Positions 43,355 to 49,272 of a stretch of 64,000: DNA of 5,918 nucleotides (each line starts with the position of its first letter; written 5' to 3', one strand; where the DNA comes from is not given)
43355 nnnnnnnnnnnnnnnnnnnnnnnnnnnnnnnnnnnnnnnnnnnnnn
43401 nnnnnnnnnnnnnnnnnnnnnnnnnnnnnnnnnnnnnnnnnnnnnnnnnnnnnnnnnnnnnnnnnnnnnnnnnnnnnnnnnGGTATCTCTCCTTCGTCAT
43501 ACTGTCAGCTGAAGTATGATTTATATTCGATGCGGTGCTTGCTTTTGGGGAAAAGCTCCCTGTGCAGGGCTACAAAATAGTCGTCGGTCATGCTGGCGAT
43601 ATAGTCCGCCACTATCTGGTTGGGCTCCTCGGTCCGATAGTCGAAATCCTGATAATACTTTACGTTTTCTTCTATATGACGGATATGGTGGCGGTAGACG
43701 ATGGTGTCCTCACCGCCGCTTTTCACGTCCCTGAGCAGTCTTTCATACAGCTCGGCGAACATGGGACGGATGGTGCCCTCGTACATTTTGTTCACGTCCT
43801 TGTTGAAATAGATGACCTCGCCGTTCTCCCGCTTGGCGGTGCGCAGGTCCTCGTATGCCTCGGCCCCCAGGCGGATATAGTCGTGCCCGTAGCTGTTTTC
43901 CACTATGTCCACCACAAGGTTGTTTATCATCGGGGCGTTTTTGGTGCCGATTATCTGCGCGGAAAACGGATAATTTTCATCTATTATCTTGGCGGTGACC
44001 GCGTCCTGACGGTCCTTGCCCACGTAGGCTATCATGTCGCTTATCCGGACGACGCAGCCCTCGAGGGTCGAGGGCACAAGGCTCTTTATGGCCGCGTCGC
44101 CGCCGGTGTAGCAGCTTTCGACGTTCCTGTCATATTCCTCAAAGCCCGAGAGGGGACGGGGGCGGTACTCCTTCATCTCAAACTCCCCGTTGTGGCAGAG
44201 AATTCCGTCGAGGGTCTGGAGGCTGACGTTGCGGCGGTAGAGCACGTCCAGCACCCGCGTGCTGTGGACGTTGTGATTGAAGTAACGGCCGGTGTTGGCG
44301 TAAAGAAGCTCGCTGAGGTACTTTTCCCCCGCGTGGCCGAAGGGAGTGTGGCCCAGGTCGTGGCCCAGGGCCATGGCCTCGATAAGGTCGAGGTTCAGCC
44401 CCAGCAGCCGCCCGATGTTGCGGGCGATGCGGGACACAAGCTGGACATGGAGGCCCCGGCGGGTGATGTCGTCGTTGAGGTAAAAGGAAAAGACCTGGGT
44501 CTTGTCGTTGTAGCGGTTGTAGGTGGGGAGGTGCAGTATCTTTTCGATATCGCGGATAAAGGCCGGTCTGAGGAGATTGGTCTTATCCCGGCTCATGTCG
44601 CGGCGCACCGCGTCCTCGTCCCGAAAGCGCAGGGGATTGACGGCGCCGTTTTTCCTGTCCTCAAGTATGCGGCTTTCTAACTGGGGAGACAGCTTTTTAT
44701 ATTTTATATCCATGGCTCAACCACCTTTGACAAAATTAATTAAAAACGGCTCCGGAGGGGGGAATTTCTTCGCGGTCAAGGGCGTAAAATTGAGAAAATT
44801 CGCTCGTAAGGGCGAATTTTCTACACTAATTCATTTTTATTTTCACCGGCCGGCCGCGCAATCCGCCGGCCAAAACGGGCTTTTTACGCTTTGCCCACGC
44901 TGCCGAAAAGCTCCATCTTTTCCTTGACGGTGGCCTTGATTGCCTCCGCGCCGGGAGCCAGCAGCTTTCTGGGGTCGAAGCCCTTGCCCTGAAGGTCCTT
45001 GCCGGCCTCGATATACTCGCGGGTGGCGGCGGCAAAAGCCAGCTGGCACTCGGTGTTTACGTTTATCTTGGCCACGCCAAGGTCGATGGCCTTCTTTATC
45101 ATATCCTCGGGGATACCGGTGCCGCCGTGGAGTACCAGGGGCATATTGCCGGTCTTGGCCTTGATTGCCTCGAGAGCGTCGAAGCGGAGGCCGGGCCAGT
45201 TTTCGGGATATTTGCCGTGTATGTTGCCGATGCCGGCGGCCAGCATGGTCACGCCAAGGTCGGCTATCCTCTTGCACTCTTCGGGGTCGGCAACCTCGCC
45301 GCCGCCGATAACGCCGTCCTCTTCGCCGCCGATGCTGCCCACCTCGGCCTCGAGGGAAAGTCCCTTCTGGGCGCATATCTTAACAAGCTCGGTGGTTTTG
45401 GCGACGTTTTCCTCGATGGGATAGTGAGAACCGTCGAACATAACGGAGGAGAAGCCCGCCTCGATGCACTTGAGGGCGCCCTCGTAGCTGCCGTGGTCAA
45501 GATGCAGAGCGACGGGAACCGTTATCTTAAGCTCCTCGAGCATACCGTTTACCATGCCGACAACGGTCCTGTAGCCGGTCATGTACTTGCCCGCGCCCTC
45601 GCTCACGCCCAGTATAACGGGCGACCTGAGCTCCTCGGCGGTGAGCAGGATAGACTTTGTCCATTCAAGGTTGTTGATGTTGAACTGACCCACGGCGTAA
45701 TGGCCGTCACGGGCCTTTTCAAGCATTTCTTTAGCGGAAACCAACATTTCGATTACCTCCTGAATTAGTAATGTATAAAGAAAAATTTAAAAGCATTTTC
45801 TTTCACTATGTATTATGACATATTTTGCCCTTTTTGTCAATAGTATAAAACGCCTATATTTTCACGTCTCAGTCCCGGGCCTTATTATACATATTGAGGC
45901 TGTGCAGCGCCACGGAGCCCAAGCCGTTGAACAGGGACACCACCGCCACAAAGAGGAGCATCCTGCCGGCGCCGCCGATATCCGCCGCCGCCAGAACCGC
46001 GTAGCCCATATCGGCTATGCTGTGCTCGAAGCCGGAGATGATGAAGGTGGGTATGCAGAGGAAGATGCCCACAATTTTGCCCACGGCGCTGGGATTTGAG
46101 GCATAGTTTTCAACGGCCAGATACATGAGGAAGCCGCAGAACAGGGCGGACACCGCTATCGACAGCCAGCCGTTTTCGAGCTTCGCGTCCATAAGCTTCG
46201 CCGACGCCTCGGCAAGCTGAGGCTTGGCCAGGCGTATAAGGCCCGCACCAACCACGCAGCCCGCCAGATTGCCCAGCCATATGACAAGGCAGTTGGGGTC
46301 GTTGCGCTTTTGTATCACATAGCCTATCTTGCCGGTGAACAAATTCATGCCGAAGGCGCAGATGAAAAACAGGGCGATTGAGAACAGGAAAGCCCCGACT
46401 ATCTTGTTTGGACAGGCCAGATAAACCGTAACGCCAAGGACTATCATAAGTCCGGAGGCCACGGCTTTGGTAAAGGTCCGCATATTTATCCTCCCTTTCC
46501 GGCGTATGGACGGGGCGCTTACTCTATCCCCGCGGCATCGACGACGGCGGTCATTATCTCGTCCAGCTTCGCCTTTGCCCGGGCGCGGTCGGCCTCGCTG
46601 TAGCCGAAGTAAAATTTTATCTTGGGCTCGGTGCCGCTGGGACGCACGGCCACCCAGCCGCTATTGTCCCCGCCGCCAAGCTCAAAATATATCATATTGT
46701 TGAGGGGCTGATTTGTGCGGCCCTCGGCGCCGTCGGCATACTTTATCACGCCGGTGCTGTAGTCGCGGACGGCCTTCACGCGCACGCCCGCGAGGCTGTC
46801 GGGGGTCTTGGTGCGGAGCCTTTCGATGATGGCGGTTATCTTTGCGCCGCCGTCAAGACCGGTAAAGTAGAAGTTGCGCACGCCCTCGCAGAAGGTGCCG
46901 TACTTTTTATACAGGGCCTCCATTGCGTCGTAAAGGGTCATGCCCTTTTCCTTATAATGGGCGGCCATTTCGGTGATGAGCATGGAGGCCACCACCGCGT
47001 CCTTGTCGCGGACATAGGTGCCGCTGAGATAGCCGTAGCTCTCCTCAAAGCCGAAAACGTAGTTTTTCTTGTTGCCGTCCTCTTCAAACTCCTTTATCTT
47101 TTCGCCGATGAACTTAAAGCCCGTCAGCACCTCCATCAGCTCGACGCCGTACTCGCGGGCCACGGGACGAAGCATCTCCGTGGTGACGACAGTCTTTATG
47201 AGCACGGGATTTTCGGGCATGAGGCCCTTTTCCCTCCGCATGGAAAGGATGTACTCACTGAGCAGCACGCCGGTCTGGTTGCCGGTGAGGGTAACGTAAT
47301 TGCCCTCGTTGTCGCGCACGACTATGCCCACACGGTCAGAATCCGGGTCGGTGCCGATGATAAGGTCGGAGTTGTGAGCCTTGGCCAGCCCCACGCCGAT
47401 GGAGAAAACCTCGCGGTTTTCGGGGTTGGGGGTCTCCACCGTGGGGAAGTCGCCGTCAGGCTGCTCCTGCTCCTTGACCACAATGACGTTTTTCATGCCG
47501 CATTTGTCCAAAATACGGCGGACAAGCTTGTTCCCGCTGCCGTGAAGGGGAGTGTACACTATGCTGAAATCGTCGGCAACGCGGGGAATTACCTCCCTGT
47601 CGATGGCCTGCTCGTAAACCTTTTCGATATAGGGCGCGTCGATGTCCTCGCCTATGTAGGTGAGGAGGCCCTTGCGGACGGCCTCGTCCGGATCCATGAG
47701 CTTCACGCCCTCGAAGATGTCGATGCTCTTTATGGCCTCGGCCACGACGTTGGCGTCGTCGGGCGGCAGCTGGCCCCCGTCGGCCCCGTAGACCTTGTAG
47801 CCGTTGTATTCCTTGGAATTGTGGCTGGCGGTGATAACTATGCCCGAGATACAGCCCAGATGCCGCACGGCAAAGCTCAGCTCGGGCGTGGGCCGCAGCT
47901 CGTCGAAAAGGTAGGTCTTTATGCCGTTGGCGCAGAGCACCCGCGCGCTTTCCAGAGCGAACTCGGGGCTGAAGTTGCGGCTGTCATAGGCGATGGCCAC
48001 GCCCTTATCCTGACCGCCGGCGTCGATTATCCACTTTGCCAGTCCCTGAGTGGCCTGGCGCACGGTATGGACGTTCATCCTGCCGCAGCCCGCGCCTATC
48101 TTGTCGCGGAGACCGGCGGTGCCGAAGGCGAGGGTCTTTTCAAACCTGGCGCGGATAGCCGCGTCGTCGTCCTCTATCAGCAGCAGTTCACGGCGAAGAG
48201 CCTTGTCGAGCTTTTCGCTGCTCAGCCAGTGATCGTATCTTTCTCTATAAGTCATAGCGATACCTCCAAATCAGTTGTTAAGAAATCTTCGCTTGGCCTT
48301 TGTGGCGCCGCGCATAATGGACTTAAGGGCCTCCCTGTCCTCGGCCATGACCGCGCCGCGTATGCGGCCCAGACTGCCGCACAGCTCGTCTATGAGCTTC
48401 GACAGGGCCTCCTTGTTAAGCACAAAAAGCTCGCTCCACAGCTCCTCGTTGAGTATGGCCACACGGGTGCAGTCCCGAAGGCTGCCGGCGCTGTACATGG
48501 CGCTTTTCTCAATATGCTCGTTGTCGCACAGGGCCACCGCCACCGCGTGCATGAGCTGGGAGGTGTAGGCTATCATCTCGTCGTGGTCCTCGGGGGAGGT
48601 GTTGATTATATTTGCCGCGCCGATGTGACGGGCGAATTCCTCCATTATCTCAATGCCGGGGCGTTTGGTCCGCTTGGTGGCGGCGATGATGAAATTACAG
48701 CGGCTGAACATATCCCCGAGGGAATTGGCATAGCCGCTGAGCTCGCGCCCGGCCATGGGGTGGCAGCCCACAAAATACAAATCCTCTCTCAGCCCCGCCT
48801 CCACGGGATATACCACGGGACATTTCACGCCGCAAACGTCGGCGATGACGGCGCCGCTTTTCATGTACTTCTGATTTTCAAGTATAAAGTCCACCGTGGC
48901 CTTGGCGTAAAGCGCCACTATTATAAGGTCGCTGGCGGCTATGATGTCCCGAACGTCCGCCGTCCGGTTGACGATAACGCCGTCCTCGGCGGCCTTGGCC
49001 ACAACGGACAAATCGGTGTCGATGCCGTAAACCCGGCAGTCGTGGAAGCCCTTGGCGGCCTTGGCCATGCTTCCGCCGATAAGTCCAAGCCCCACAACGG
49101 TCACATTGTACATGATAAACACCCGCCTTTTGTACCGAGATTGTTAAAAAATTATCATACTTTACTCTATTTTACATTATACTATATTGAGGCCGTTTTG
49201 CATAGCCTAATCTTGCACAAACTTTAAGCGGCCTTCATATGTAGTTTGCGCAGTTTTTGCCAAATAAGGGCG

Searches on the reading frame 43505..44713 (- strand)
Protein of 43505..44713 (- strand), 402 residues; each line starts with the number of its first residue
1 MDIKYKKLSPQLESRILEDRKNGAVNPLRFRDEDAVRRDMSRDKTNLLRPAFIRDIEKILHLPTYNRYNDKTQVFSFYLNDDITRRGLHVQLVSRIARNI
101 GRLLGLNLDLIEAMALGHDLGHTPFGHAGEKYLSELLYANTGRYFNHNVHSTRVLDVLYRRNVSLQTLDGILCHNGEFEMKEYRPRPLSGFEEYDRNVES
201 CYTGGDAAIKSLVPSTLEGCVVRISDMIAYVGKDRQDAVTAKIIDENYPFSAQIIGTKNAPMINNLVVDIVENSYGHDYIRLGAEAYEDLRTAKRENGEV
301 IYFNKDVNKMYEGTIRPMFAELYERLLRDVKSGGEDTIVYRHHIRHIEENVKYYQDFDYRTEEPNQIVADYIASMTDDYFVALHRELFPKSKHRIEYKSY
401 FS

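Call 53: search_protein_families(library=pfam, proteins=[window:43505-44713:-])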
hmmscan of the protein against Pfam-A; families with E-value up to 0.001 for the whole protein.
window:43505-44713:- (402 aa): 2 families
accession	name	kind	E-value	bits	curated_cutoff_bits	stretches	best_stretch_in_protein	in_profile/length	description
PF01966.28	HD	-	1.5e-10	41.8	22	1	89-191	4-93/116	HD domain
PF13286.11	HD_assoc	-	4.5e-06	27.5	22.2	1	353-386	57-91/91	Phosphohydrolase-associated domain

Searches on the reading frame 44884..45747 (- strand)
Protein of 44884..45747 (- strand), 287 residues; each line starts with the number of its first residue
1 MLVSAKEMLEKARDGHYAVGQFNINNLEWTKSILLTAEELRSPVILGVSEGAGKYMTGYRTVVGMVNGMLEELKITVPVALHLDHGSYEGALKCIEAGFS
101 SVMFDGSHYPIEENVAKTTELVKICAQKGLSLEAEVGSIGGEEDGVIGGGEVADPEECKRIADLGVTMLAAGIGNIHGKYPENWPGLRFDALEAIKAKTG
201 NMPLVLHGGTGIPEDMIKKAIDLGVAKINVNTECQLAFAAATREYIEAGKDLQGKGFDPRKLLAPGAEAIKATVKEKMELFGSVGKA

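Call 53: search_protein_families(library=pfam, proteins=[window:44884-45747:-])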
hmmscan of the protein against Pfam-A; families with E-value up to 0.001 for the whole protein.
window:44884-45747:- (287 aa): 1 family
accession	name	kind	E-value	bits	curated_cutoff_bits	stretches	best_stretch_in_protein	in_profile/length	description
PF01116.26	F_bP_aldolase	-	3.2e-101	338.9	25.5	1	3-286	1-277/277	Fructose-bisphosphate aldolase class-II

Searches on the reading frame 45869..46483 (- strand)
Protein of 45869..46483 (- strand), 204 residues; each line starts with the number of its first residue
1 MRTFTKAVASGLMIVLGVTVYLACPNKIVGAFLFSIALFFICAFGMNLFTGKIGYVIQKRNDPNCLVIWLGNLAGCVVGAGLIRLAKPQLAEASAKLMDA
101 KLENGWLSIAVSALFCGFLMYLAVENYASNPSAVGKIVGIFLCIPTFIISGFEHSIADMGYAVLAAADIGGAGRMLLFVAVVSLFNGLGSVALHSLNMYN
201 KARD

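Call 53: search_protein_families(library=pfam, proteins=[window:45869-46483:-])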
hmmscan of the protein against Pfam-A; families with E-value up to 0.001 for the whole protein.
window:45869-46483:- (204 aa): 1 family
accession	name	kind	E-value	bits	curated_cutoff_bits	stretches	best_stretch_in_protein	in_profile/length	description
PF01226.23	Form_Nir_trans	-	2e-24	86.8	34.6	1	2-193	20-233/240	Formate/nitrite transporter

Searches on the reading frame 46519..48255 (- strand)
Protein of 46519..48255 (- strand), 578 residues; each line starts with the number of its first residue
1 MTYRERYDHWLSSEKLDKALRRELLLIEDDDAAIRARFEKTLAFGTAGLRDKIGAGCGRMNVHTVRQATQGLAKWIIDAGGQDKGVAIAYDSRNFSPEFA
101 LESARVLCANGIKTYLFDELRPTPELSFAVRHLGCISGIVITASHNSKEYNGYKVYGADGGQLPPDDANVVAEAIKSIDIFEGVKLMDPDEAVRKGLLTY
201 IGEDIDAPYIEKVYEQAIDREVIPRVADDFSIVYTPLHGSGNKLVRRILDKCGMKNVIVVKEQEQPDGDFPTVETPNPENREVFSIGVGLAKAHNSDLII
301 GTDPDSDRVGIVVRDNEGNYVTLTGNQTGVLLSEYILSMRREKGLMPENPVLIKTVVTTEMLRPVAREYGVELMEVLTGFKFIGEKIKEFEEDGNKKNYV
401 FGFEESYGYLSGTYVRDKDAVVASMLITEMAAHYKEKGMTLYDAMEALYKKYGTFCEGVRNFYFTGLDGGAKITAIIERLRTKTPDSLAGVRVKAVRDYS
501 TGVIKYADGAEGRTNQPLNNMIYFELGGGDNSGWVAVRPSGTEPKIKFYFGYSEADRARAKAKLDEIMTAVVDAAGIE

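Call 53: search_protein_families(library=pfam, proteins=[window:46519-48255:-])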
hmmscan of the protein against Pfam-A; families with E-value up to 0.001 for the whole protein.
window:46519-48255:- (578 aa): 4 families
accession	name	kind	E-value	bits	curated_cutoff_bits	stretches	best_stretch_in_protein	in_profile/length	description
PF02878.22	PGM_PMM_I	-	4e-40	137.1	22.5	1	43-178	3-134/138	Phosphoglucomutase/phosphomannomutase, alpha/beta/alpha domain I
PF02879.22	PGM_PMM_II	-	2e-24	86.5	29.3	1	208-318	2-103/103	Phosphoglucomutase/phosphomannomutase, alpha/beta/alpha domain II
PF02880.22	PGM_PMM_III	-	7e-23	81.4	20.7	1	325-452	2-115/115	Phosphoglucomutase/phosphomannomutase, alpha/beta/alpha domain III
PF00408.26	PGM_PMM_IV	-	7.5e-06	26.4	23.1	1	531-559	31-59/68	Phosphoglucomutase/phosphomannomutase, C-terminal domain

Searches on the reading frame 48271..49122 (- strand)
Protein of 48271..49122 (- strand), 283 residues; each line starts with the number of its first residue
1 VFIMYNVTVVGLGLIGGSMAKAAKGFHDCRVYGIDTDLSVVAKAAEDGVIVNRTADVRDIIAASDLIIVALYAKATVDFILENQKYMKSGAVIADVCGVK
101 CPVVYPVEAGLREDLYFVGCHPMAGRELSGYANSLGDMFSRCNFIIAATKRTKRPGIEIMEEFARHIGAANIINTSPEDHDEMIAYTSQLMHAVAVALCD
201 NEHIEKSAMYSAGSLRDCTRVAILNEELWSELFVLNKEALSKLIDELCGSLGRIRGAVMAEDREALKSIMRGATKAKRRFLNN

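Call 53: search_protein_families(library=pfam, proteins=[window:48271-49122:-])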
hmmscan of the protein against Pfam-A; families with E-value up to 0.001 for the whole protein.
window:48271-49122:- (283 aa): 4 families
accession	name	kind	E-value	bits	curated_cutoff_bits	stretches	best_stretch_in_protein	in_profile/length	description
PF02153.23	PDH_N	-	1.6e-20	73.6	26.5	1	24-170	6-151/154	Prephenate dehydrogenase, nucleotide-binding domain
PF20463.3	PDH_C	-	8.6e-17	61.8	22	1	176-271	1-101/102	Prephenate dehydrogenase, dimerization domain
PF03446.21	NAD_binding_2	-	1.1e-07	32.5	21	1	7-100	2-96/161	NAD binding domain of 6-phosphogluconate dehydrogenase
PF02826.25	2-Hacid_dh_C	-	2e-06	27.7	25.1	1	7-93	39-123/178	D-isomer specific 2-hydroxyacid dehydrogenase, NAD binding domain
